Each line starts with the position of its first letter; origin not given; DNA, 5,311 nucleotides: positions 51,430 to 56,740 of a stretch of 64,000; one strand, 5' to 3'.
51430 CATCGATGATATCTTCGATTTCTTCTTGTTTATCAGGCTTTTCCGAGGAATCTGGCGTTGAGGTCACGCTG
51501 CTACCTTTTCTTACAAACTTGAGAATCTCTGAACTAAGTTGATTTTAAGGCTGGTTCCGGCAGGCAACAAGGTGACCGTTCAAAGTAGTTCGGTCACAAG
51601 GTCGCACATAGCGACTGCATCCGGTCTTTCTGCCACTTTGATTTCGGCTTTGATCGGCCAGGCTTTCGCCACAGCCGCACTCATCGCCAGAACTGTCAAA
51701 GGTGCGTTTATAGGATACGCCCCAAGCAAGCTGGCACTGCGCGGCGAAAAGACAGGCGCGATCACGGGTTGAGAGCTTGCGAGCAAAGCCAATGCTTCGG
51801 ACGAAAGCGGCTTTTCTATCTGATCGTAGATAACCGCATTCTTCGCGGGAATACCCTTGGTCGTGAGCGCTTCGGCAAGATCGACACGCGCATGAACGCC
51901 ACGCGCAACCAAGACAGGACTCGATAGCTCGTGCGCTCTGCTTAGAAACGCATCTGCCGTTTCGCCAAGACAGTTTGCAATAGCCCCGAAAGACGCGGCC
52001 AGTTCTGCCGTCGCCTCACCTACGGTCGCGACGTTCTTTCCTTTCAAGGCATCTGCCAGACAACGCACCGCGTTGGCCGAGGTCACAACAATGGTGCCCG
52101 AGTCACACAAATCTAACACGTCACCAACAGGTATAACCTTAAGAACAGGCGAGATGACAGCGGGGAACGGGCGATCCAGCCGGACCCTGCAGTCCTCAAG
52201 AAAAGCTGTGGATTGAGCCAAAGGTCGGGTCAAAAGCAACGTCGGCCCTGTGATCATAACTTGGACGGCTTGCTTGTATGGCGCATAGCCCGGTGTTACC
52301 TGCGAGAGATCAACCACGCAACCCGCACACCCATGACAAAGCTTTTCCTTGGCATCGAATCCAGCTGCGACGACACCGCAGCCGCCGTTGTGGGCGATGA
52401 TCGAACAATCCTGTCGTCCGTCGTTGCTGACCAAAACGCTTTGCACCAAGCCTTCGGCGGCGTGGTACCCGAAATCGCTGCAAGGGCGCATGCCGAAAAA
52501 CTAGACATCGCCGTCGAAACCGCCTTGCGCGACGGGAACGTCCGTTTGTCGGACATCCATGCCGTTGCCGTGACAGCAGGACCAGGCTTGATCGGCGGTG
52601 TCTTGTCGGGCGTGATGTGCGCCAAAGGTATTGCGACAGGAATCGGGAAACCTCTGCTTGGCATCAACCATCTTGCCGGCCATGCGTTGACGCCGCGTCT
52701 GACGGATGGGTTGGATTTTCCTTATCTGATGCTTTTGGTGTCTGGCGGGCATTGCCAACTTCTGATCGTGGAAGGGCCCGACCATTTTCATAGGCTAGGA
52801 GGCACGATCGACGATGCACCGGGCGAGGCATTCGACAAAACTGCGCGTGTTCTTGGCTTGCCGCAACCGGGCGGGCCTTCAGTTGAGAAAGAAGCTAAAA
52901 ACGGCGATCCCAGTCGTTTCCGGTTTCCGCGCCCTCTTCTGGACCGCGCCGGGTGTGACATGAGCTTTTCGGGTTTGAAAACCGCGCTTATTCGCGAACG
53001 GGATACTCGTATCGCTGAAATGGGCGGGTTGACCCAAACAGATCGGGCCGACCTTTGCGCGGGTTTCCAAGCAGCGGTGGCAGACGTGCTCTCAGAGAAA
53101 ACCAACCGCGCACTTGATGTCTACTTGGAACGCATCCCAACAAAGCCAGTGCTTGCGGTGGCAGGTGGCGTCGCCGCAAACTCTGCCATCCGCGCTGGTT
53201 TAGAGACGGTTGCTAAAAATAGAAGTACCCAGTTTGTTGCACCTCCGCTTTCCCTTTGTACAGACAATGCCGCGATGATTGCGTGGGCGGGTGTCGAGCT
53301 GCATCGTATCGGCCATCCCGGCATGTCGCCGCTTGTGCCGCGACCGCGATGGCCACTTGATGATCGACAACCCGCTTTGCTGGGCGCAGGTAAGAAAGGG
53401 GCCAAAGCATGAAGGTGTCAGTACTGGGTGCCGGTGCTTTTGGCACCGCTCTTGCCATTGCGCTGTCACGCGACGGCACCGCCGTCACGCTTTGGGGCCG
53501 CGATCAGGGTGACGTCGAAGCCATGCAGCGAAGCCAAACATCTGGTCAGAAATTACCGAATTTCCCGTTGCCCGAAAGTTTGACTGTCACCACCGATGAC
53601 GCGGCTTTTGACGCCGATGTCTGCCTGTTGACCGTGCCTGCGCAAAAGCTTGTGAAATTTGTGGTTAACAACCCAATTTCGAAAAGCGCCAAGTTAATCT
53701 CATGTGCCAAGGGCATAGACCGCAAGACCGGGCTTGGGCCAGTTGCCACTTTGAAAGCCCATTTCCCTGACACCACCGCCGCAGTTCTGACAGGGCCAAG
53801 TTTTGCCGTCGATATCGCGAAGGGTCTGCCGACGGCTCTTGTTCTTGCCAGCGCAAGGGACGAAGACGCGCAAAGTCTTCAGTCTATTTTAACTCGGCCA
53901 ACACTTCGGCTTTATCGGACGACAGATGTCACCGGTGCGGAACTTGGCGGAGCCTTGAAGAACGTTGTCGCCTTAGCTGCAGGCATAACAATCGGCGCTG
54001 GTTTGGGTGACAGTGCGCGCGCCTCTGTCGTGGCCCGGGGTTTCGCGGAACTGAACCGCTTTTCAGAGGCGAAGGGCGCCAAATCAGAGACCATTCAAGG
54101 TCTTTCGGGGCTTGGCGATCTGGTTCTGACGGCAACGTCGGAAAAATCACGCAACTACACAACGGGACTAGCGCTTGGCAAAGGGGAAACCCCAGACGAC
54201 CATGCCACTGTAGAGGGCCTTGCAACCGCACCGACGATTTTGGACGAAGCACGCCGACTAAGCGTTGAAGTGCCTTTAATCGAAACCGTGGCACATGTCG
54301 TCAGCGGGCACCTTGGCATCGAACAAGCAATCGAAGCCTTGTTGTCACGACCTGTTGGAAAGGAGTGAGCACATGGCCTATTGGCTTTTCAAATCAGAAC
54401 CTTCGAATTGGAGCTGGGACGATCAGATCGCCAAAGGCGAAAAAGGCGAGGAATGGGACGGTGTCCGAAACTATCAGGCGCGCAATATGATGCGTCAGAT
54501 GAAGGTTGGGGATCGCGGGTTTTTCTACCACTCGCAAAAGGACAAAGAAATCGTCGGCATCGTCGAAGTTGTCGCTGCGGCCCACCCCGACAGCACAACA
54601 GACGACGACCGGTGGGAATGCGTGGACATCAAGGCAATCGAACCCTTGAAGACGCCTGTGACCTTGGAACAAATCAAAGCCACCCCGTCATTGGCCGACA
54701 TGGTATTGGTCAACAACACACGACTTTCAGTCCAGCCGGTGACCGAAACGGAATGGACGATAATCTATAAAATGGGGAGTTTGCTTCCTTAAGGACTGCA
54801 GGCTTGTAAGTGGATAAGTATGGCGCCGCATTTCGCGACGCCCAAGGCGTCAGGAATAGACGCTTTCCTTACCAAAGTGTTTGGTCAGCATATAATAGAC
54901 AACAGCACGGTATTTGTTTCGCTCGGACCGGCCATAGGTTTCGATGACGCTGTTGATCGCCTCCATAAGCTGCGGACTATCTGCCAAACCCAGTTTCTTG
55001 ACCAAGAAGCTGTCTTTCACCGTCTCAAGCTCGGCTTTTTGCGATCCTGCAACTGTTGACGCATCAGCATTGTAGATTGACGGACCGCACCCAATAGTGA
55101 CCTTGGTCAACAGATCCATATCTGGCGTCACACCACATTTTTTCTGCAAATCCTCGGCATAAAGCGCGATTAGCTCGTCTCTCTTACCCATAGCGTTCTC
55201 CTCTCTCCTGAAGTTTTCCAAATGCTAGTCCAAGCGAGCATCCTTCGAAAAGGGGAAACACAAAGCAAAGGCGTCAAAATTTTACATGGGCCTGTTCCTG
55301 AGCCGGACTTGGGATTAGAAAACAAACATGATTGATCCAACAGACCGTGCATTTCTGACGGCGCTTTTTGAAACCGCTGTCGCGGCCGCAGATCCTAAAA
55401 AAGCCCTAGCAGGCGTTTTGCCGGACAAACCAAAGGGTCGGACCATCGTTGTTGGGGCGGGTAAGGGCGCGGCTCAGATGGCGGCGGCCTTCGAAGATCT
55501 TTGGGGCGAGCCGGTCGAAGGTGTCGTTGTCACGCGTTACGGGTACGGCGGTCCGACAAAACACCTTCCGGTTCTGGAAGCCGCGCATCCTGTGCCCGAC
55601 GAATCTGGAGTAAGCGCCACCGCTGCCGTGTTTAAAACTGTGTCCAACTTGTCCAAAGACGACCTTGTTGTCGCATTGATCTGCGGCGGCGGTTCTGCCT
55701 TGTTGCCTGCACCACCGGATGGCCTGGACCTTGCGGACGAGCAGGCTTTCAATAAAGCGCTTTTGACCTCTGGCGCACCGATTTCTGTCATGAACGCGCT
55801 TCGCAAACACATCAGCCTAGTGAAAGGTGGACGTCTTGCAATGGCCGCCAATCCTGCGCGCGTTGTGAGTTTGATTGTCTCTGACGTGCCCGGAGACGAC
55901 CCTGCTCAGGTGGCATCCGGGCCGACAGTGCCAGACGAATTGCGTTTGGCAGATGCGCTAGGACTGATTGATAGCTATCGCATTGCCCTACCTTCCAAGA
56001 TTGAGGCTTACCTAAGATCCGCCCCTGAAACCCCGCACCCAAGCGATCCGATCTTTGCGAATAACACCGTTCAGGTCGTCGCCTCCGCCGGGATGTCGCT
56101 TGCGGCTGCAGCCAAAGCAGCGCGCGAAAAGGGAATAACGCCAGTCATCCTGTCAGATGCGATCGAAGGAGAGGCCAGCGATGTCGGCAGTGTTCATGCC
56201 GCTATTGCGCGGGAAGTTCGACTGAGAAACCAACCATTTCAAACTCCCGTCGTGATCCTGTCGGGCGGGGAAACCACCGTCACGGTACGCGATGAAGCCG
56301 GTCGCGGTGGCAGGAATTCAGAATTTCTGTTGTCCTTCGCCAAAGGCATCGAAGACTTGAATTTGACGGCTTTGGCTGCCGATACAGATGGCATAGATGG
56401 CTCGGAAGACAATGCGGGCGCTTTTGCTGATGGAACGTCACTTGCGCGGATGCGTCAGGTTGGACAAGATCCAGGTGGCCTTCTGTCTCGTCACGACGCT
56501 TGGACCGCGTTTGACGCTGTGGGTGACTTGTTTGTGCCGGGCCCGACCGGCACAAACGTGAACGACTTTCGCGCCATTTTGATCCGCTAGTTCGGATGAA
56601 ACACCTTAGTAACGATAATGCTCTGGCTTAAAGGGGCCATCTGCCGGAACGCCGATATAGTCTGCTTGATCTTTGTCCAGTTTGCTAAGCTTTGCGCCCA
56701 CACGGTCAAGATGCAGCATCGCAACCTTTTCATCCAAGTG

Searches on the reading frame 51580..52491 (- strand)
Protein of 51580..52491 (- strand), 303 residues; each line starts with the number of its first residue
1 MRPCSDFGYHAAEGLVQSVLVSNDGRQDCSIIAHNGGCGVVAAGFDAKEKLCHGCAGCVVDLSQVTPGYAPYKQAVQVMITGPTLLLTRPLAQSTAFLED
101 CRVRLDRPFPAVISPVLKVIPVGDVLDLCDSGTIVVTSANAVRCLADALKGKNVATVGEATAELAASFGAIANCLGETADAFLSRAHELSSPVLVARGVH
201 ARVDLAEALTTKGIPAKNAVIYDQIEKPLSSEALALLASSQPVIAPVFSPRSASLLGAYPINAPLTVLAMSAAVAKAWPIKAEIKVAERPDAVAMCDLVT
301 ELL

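Call 11: search_protein_families(library=pfam, proteins=[window:51580-52491:-], max_evalue=0.00001)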
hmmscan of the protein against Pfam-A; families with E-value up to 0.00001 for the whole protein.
window:51580-52491:- (303 aa): 1 family
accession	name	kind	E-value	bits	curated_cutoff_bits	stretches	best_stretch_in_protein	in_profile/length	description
PF02602.20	HEM4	-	6.7e-18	65.1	27.5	1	111-278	14-210/231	Uroporphyrinogen-III synthase HemD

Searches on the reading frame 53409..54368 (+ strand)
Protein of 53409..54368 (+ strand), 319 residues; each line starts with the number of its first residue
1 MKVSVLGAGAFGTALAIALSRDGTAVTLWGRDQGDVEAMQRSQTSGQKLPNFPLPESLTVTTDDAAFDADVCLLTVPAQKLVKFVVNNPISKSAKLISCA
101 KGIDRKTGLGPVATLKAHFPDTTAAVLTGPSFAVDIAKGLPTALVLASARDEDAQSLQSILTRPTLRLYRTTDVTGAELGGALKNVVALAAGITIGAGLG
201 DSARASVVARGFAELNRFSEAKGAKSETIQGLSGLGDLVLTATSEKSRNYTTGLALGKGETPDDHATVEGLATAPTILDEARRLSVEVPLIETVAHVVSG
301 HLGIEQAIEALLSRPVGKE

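Call 11: search_protein_families(library=pfam, proteins=[window:53409-54368:+], max_evalue=0.00001)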
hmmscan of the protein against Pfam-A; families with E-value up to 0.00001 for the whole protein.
window:53409-54368:+ (319 aa): 5 families
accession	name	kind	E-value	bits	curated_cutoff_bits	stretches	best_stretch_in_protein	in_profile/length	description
PF07479.19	NAD_Gly3P_dh_C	-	2.7e-40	138.3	25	1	173-309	1-142/142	NAD-dependent glycerol-3-phosphate dehydrogenase C-terminus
PF01210.29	NAD_Gly3P_dh_N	-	5.4e-33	114.6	23.1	1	2-152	1-156/158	NAD-dependent glycerol-3-phosphate dehydrogenase N-terminus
PF20618.3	GPD_NAD_C_bact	-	2.5e-16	60.4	27.6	1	233-294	1-66/66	Bacterial GPD, NAD-dependent C-terminal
PF02558.23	ApbA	-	8.1e-09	35.7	22.2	1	4-83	2-81/150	Ketopantoate reductase PanE/ApbA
PF03807.23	F420_oxidored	-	1.3e-06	29.3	21.6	1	2-101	1-93/94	NADP oxidoreductase coenzyme F420-dependent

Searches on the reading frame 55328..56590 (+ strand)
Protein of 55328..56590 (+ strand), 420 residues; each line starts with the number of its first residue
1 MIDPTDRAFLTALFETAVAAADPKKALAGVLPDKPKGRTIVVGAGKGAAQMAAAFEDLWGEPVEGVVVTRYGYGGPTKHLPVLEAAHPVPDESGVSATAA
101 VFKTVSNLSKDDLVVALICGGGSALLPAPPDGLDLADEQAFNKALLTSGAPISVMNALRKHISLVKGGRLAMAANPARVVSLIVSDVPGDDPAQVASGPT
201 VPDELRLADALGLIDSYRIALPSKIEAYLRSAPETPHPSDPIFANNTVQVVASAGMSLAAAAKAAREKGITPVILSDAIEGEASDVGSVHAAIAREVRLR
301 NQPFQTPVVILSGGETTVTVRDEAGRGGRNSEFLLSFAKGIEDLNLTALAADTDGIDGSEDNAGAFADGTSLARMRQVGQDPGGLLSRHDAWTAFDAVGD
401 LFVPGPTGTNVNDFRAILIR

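Call 11: search_protein_families(library=pfam, proteins=[window:55328-56590:+], max_evalue=0.00001)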
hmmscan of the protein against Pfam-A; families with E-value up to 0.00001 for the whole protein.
window:55328-56590:+ (420 aa): 2 families
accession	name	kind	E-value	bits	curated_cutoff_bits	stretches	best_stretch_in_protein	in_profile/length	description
PF13660.11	DUF4147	-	1.7e-78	263.8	23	1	10-229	2-233/234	Domain of unknown function (DUF4147)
PF05161.18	MOFRL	-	2.2e-35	121.5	28.3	1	308-413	1-106/106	MOFRL family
